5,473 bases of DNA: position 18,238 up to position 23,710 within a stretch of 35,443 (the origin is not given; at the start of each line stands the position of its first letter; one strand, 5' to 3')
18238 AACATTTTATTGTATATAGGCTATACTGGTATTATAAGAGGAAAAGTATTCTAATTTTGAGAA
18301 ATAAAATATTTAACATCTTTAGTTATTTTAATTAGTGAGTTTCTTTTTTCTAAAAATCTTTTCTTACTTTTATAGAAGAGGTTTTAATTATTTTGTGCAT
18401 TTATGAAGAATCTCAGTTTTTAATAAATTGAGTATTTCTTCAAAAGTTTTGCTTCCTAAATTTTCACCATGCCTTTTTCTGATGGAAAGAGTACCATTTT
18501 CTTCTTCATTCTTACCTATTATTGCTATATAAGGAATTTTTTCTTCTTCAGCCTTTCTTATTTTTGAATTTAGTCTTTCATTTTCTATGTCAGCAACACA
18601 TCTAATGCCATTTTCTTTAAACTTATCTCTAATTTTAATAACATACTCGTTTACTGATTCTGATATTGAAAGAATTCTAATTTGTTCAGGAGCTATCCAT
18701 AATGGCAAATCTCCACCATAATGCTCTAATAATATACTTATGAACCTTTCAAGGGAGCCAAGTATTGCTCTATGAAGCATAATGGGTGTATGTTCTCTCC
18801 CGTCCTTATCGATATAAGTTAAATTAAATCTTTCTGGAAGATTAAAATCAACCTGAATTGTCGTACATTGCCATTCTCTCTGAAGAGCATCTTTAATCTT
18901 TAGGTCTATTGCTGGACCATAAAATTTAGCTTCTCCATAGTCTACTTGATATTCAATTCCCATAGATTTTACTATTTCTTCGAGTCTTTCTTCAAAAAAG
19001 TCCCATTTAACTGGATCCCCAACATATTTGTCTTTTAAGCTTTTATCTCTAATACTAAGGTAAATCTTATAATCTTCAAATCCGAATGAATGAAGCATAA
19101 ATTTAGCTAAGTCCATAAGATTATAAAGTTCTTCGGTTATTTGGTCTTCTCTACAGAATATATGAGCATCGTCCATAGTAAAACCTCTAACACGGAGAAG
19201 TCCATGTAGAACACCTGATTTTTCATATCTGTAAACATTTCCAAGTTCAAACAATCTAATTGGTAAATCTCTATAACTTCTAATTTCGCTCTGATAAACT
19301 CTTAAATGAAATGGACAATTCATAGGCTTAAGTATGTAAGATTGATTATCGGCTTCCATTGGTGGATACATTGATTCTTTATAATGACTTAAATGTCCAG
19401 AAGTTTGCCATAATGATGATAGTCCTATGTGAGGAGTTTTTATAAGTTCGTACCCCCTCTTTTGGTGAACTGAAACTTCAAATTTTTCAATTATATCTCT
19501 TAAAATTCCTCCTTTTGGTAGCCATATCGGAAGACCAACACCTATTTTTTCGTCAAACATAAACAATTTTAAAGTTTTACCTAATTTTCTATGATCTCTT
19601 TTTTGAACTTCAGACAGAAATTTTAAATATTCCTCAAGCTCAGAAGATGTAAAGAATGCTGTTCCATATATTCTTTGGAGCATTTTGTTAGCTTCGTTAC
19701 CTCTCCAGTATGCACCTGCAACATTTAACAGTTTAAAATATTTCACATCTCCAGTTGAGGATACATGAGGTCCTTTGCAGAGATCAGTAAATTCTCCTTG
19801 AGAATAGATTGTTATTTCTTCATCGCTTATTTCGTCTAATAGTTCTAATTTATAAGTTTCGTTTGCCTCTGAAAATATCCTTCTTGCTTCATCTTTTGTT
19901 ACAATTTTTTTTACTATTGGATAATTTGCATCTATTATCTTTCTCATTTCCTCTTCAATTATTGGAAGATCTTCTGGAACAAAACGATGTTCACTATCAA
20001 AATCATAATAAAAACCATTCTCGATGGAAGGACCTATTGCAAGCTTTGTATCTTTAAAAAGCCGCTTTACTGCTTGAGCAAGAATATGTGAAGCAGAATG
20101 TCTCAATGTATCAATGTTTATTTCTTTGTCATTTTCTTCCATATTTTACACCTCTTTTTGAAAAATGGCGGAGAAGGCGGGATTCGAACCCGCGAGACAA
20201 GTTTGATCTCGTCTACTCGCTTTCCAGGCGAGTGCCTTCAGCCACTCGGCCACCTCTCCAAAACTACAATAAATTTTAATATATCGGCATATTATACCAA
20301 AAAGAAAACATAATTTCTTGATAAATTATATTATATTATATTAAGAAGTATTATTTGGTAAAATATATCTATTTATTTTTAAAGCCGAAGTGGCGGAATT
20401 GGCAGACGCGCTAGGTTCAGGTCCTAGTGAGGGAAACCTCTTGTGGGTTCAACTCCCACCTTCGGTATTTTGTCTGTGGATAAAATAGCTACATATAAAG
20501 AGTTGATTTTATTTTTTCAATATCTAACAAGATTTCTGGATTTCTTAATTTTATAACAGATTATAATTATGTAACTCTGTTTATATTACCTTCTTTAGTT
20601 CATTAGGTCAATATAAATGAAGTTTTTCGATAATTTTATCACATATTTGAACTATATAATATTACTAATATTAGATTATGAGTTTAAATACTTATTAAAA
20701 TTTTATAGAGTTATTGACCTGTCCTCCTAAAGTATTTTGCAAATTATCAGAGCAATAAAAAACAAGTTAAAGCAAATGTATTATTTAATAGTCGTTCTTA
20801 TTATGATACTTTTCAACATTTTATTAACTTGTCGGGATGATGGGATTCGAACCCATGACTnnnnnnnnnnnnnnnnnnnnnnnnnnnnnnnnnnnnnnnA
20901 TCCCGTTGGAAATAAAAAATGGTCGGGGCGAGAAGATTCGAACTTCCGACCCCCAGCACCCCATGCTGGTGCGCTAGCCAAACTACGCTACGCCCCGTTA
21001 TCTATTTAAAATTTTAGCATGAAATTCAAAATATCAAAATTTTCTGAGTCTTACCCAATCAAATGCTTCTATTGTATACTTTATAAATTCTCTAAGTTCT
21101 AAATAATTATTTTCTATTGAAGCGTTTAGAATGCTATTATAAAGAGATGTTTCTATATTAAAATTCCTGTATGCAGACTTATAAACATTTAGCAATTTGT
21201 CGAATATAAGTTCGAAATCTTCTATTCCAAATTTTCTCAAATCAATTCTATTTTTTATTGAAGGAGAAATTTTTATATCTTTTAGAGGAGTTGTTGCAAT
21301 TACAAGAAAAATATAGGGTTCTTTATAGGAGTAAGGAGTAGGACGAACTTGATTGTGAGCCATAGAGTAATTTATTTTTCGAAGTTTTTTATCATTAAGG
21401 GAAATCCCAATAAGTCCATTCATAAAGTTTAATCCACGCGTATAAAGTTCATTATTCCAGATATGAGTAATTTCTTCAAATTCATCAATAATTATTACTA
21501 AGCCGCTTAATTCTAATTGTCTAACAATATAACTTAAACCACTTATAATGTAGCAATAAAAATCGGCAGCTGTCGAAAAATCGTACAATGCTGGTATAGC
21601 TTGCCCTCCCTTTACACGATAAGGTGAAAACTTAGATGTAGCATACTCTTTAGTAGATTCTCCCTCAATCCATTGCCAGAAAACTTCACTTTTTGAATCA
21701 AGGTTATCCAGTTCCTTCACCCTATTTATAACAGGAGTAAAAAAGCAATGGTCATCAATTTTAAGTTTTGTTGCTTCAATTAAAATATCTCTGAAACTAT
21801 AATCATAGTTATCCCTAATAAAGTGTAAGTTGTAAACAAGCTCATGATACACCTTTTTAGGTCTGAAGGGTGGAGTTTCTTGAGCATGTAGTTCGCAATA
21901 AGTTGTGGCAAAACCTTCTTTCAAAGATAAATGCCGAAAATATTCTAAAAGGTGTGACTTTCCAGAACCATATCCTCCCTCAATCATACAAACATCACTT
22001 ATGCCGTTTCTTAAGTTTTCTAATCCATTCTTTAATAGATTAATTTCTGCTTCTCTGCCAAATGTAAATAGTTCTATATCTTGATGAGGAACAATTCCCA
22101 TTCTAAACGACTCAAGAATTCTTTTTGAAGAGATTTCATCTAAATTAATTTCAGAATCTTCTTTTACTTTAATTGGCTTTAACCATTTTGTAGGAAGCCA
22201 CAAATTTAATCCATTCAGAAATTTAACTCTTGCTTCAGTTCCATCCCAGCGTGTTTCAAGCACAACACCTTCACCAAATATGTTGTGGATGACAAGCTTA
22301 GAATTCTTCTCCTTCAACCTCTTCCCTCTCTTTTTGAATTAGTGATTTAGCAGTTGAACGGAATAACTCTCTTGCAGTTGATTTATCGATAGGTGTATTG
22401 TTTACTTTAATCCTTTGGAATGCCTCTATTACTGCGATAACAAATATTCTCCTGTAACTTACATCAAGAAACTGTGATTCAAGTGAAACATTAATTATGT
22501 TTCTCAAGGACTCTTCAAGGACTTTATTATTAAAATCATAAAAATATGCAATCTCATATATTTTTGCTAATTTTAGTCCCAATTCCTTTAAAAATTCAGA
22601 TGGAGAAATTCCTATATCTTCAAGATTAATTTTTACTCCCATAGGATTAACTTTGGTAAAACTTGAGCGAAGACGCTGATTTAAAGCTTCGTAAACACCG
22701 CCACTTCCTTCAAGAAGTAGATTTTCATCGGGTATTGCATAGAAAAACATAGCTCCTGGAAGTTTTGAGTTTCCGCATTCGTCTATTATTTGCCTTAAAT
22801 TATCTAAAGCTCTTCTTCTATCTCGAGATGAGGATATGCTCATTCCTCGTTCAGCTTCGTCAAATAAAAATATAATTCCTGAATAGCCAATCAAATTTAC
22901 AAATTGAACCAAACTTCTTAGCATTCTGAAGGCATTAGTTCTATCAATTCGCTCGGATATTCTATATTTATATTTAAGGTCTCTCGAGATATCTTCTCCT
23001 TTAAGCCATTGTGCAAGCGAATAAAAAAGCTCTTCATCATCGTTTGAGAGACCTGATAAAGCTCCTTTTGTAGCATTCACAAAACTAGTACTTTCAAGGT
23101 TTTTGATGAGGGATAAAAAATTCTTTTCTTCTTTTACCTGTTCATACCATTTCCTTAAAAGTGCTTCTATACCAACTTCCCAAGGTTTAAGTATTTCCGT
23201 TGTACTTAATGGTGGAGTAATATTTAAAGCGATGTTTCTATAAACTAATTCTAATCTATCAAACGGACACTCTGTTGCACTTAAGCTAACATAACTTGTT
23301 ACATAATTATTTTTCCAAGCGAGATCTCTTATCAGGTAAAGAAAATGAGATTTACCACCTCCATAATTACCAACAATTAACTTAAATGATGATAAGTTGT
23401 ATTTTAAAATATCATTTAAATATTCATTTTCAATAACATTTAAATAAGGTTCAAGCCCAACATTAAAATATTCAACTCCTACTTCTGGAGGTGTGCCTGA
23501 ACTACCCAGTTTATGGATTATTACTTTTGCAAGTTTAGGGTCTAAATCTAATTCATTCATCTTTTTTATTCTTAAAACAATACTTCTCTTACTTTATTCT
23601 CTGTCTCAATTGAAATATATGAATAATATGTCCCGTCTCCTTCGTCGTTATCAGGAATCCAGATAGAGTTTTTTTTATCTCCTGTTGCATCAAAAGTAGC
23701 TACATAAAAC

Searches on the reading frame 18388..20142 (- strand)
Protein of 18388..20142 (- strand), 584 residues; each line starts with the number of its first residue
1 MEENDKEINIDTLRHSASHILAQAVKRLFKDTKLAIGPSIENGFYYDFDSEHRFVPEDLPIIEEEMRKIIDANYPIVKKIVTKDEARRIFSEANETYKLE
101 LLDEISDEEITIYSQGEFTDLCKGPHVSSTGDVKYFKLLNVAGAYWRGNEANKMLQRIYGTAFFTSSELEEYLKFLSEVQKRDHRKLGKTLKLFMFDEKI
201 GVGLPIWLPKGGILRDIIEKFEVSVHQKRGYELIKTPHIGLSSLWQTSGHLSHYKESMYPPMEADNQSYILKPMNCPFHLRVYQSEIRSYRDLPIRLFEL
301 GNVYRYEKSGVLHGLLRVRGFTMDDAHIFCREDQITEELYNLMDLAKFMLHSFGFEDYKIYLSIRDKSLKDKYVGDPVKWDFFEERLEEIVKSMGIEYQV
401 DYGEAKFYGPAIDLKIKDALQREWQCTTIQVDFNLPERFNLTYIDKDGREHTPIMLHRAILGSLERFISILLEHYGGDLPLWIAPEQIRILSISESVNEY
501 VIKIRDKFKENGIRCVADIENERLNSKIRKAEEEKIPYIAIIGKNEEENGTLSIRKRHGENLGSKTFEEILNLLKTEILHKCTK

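Call 55: search_protein_families(library=pfam, proteins=[window:18388-20142:-], max_evalue=0.00001)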
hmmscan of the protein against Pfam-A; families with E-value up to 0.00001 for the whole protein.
window:18388-20142:- (584 aa): 3 families
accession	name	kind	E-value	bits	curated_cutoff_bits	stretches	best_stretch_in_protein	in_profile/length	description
PF00587.30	tRNA-synt_2b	-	8.8e-50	169.7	29.3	1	263-475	4-179/179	tRNA synthetase class II core domain (G, H, P, S and T)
PF03129.25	HGTP_anticodon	-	8.3e-19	68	21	1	487-576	1-93/94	Anticodon binding domain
PF07973.19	tRNA_SAD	-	5.7e-17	61.9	24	1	110-159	1-44/44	Threonyl and Alanyl tRNA synthetase second additional domain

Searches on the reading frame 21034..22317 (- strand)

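Call 55: search_protein_families(library=pfam, proteins=[window:21034-22317:-], max_evalue=0.00001)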
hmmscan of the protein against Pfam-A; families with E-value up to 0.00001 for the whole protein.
window:21034-22317:- (427 aa): 2 families
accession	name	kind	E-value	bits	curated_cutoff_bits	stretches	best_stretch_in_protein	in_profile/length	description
PF10923.14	BrxC_BrxD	-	3.9e-25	89.1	22.2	1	64-179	6-124/414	BREX system ATP-binding protein BrxC/D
PF13191.12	AAA_16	-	4.3e-07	31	32.6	1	86-149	3-64/167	AAA ATPase domain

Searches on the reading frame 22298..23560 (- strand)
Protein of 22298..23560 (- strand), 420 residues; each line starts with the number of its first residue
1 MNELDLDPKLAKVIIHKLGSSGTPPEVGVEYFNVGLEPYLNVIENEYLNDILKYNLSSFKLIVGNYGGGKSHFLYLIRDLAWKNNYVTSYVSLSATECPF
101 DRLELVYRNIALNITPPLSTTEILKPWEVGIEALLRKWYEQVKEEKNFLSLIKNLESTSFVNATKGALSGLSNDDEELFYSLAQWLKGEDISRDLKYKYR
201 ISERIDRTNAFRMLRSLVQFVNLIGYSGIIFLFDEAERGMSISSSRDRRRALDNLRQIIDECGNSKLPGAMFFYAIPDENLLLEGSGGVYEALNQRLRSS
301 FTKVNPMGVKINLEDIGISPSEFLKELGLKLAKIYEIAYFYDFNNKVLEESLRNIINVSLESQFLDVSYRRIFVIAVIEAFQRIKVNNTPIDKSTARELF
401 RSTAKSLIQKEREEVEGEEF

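Call 59: search_protein_families(library=pfam, proteins=[window:22298-23560:-], max_evalue=0.001)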
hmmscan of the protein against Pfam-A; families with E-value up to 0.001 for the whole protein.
window:22298-23560:- (420 aa): 1 family
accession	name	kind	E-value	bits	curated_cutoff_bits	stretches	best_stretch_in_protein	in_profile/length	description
PF10923.14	BrxC_BrxD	-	5.4e-46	157.8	22.2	1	10-384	5-398/414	BREX system ATP-binding protein BrxC/D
